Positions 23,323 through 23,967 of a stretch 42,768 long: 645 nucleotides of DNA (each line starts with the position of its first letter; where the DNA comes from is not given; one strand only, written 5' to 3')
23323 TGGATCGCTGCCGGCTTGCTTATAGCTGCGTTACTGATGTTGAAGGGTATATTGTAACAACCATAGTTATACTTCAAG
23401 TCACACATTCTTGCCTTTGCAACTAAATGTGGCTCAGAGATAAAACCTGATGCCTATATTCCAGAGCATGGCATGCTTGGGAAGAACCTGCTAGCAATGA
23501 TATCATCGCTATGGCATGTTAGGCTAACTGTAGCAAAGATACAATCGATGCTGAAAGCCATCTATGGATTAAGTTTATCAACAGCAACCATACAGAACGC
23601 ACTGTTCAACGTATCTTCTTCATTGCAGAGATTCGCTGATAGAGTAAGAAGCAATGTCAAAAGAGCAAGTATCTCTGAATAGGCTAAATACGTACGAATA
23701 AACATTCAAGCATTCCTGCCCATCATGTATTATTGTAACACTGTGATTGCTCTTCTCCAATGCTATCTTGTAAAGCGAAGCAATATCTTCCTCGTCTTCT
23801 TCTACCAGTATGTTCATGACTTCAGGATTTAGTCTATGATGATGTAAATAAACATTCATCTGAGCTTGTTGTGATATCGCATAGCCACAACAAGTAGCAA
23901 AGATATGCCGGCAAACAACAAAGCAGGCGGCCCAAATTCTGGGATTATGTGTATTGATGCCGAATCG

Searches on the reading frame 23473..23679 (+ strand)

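Call 10: search_protein_families(library=pfam, proteins=[window:23473-23679:+], max_evalue=0.01)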
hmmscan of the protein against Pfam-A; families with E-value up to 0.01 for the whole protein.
window:23473-23679:+ (69 aa): 2 families
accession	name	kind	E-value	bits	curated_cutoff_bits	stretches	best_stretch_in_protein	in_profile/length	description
PF03050.20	DDE_Tnp_IS66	-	0.0003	20.7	23.1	1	2-66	4-68/284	Transposase IS66 family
PF00872.24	Transposase_mut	-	0.0075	15.6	21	1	4-58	101-155/379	Transposase, Mutator family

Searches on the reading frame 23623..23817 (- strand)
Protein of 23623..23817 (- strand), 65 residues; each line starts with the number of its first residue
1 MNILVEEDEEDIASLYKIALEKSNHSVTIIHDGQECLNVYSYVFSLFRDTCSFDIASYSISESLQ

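Call 10: search_protein_families(library=pfam, proteins=[window:23623-23817:-], max_evalue=0.01)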
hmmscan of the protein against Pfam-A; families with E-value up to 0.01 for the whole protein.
window:23623-23817:- (65 aa): 0 families
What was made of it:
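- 23698..23817 (-): A 40-aa N-terminal remnant of a response-regulator receiver gene. It starts 38 nt after the gene-3 stop and is truncated next to an IS66-like remnant. There is no Pfam hit because the fragment is too short (call 10).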
